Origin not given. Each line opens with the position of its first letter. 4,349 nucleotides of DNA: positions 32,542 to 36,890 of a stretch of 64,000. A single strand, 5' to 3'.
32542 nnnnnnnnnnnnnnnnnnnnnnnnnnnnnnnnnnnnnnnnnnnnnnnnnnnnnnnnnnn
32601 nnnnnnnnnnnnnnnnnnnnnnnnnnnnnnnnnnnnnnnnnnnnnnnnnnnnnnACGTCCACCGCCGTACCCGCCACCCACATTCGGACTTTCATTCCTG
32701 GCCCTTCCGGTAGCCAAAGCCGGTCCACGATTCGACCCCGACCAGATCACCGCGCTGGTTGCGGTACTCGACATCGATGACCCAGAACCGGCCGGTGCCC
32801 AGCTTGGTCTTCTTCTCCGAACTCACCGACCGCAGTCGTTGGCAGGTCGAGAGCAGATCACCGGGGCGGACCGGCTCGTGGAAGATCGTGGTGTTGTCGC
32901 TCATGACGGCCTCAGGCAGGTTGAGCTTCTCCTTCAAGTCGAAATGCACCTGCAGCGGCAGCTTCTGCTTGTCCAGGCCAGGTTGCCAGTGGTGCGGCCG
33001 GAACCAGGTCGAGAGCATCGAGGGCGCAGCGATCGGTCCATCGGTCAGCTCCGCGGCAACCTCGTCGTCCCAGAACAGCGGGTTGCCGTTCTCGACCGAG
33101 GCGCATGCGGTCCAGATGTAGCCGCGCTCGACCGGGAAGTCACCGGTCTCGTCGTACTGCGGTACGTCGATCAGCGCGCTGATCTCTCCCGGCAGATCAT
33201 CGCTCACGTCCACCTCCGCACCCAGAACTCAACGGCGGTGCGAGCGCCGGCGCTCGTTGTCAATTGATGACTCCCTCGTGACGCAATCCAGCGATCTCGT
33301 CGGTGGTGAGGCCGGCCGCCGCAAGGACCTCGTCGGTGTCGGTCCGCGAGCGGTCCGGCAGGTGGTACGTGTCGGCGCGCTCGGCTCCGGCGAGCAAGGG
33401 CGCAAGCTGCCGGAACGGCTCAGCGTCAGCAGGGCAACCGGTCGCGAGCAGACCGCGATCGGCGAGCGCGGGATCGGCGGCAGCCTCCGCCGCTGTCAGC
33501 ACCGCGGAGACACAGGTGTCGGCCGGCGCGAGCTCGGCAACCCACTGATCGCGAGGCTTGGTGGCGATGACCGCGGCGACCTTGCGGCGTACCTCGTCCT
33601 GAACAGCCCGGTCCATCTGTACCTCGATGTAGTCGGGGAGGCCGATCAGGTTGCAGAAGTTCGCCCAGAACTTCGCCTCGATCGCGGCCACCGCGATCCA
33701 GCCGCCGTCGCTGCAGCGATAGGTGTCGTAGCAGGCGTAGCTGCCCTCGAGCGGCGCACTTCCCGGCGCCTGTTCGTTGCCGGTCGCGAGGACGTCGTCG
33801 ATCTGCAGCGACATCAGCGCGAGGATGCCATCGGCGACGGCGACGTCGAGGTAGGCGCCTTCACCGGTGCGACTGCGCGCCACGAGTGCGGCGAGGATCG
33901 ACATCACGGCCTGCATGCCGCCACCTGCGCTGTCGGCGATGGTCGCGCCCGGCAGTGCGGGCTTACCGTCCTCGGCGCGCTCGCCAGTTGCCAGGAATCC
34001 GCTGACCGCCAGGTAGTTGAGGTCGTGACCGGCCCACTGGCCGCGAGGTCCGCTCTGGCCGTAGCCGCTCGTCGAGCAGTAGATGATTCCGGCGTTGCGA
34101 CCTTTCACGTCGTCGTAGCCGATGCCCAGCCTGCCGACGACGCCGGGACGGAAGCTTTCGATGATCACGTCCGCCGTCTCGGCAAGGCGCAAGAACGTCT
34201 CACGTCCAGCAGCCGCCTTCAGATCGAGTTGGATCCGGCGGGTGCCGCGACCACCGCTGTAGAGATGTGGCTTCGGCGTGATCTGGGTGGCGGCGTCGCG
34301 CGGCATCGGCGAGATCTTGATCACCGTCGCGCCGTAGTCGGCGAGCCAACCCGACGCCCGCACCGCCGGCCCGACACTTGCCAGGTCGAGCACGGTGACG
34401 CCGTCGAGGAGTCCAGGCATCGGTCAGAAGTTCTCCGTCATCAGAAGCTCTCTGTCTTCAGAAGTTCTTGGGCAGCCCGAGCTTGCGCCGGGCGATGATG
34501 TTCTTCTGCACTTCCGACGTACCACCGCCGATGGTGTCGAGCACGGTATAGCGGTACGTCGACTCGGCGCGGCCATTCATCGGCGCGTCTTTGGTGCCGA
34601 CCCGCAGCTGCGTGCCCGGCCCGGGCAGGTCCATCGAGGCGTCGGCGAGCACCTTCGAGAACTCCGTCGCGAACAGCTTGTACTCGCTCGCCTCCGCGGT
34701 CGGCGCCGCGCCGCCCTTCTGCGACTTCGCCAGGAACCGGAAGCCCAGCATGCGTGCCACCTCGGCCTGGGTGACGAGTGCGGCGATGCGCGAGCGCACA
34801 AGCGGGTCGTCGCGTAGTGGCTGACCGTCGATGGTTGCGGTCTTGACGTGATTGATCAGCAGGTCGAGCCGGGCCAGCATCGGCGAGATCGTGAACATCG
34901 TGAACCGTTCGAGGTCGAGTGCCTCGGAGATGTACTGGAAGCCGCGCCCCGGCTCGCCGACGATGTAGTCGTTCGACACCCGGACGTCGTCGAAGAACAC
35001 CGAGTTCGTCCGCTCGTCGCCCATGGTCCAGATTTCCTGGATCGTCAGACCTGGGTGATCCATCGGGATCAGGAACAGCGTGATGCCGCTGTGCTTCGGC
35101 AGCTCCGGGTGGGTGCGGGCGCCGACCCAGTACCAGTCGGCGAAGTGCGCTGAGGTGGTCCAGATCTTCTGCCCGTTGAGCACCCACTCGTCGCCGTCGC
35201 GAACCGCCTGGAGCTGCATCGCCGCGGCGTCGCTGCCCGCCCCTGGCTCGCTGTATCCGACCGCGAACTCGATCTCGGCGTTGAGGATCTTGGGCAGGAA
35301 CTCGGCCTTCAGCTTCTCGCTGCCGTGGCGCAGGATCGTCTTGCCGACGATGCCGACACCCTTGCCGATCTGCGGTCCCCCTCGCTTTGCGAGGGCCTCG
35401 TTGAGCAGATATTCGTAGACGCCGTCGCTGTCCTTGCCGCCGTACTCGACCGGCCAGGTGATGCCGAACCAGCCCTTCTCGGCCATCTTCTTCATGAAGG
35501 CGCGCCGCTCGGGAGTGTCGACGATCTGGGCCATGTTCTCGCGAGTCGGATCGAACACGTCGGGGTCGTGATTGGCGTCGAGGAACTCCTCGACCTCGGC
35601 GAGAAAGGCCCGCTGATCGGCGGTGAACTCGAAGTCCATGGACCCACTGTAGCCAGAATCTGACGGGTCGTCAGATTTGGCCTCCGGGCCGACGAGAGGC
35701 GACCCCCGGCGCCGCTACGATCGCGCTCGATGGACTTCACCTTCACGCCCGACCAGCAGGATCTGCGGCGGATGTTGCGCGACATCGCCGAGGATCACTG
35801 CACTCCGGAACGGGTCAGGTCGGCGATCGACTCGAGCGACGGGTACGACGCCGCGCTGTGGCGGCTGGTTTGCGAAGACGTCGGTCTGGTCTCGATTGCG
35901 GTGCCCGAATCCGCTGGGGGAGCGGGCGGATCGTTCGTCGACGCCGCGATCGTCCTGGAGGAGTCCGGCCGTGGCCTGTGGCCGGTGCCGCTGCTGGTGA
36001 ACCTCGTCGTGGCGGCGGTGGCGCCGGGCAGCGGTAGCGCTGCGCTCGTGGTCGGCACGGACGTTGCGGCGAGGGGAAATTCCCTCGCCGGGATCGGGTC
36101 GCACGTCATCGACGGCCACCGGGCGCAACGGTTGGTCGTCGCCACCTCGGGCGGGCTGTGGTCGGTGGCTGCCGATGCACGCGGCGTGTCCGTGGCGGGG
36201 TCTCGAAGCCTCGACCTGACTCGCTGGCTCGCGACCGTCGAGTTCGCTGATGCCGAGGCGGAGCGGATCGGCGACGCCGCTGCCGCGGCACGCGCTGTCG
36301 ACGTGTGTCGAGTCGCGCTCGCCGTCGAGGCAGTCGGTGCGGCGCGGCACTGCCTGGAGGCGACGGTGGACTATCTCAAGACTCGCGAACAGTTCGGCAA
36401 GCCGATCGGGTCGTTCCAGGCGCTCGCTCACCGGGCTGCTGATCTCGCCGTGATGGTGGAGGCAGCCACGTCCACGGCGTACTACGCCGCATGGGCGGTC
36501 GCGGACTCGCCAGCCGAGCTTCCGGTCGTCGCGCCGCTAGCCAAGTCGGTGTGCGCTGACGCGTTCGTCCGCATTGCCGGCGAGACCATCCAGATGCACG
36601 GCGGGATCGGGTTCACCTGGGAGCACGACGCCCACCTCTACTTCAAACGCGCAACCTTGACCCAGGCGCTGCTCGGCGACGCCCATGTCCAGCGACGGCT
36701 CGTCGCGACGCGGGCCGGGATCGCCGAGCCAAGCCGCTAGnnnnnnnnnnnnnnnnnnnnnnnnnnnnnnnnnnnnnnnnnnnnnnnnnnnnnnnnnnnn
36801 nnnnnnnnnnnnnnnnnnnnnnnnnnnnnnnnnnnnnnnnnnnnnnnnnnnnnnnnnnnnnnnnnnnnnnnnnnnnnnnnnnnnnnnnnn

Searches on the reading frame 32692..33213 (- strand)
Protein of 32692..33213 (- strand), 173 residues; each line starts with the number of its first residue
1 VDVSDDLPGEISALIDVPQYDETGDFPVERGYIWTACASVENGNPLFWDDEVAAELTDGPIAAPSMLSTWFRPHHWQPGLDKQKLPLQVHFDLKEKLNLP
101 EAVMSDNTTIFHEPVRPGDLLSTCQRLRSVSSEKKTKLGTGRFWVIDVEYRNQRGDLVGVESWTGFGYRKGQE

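Call 19: search_protein_families(library=pfam, proteins=[window:32692-33213:-], max_evalue=0.000001)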
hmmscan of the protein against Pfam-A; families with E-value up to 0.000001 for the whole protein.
window:32692-33213:- (173 aa): 1 family
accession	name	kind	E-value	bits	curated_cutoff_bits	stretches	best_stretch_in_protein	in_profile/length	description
PF13452.11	FAS1_DH_region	-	6.3e-12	46.2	22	1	22-158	8-129/132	FAS1-like, dehydratase domain region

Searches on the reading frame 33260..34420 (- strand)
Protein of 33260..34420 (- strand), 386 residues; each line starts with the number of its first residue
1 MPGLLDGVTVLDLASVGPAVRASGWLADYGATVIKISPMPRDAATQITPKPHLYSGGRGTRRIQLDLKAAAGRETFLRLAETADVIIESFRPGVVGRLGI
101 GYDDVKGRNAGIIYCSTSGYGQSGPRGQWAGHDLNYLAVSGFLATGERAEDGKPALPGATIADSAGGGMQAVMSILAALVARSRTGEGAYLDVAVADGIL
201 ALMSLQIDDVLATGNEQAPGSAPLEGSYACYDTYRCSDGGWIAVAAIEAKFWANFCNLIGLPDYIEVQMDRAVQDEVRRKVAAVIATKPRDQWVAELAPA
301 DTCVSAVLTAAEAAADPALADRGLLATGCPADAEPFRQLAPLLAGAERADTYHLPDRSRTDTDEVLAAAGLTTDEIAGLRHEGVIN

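Call 19: search_protein_families(library=pfam, proteins=[window:33260-34420:-], max_evalue=0.000001)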
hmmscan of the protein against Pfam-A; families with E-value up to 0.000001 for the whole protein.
window:33260-34420:- (386 aa): 1 family
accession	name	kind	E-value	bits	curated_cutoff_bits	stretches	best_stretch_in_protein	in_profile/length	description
PF02515.22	CoA_transf_3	-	4.4e-83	279.8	23.3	1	5-338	1-341/366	CoA-transferase family III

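Call 87: search_protein_families(library=ncbifam, proteins=[window:33260-34420:-], max_evalue=1e-70)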
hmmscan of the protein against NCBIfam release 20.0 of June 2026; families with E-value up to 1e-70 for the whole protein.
window:33260-34420:- (386 aa): 0 families

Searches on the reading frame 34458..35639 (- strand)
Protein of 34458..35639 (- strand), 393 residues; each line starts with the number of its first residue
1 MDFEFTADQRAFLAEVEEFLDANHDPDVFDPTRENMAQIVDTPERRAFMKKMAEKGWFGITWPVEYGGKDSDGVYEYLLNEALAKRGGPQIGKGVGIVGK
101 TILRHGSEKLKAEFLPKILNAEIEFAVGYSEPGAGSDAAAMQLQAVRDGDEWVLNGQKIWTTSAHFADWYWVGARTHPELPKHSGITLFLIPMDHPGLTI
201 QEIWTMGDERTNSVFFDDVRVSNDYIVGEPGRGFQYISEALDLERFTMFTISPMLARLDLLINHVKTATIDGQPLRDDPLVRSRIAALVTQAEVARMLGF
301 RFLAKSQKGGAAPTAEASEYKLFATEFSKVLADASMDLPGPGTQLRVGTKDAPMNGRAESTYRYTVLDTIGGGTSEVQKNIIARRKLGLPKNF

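Call 19: search_protein_families(library=pfam, proteins=[window:34458-35639:-], max_evalue=0.000001)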
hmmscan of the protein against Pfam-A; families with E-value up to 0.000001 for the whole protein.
window:34458-35639:- (393 aa): 3 families
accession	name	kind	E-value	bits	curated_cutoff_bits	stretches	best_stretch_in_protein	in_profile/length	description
PF00441.29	Acyl-CoA_dh_1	-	8.9e-24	84.8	22.4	1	231-386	1-149/150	Acyl-CoA dehydrogenase, C-terminal domain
PF02770.24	Acyl-CoA_dh_M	-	2.6e-23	82.5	33.3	1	126-219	1-97/97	Acyl-CoA dehydrogenase, middle domain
PF02771.21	Acyl-CoA_dh_N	-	1.5e-18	67.6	22.9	1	6-121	1-112/113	Acyl-CoA dehydrogenase, N-terminal domain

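Call 81: search_solved_structures(query=window:34458-35639:-, max_evalue=1e-30)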
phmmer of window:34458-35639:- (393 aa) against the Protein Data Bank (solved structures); distinct sequences matched with E-value up to 1e-30: 21.
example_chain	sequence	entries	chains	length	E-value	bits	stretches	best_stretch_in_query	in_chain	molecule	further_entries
4x28_A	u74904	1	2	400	8.2e-61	209.2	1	47-391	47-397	Acyl-CoA dehydrogenase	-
6wy8_B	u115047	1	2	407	1.4e-57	198.6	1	43-392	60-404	Acyl-CoA dehydrogenase domain protein Tcur3483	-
6wy9_A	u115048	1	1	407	8.6e-57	196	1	43-392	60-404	Acyl-CoA dehydrogenase domain protein Tcur3483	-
2pg0_A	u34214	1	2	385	1.3e-42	149.3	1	46-385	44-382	Acyl-CoA dehydrogenase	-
8i4p_A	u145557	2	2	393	8.9e-38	133.4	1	64-387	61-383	Acyl-CoA dehydrogenase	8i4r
7w0j_A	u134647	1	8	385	1e-37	133.2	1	64-386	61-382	Acyl-CoA dehydrogenase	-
3pfd_A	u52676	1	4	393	1.8e-37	132.4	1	51-384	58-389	Acyl-CoA dehydrogenase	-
8hk0_A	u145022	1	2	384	4.6e-35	124.5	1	2-384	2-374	Acyl-CoA dehydrogenase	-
5ol2_C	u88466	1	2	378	1e-33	120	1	40-385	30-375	Acyl-CoA dehydrogenase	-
1ivh_A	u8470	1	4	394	3.5e-33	118.3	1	41-384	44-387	ISOVALERYL-COA DEHYDROGENASE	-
8sgr_A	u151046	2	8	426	4.5e-33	117.9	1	41-384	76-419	Isovaleryl-CoA dehydrogenase, mitochondrial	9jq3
4kto_A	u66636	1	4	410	5.3e-33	117.7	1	47-385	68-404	isovaleryl-CoA dehydrogenase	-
1ws9_A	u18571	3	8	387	1.3e-32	116.4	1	3-387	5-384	acyl-CoA dehydrogenase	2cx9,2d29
5idu_A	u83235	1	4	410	1.8e-32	115.9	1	45-384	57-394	Acyl-CoA dehydrogenase domain protein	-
3mpi_A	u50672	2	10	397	1.8e-32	115.9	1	46-328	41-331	Glutaryl-CoA dehydrogenase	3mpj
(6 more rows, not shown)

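Call 87: search_protein_families(library=ncbifam, proteins=[window:34458-35639:-], max_evalue=1e-70)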
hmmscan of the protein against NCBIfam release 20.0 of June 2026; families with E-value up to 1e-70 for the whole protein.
window:34458-35639:- (393 aa): 0 families

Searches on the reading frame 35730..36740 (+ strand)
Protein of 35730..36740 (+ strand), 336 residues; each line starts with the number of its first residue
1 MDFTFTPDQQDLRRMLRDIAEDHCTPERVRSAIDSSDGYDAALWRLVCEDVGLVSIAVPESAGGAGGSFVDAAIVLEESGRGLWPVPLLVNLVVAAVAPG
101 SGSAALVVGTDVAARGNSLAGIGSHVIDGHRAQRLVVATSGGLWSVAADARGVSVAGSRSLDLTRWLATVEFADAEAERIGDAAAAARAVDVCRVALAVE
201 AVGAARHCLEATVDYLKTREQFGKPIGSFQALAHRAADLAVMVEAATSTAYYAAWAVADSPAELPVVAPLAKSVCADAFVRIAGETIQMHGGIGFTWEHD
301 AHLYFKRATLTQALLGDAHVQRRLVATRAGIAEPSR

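Call 19: search_protein_families(library=pfam, proteins=[window:35730-36740:+], max_evalue=0.000001)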
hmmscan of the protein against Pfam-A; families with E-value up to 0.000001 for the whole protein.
window:35730-36740:+ (336 aa): 3 families
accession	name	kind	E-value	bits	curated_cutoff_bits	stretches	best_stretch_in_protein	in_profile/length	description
PF00441.29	Acyl-CoA_dh_1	-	7.9e-31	107.7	22.4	1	186-329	7-149/150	Acyl-CoA dehydrogenase, C-terminal domain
PF02771.21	Acyl-CoA_dh_N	-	3.9e-13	50.2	22.9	1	6-95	1-87/113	Acyl-CoA dehydrogenase, N-terminal domain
PF08028.16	Acyl-CoA_dh_2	-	4.1e-08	34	22.7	1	197-295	3-110/134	Acyl-CoA dehydrogenase, C-terminal domain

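Call 87: search_protein_families(library=ncbifam, proteins=[window:35730-36740:+], max_evalue=1e-70)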
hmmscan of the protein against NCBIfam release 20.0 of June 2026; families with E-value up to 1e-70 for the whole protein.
window:35730-36740:+ (336 aa): 0 families
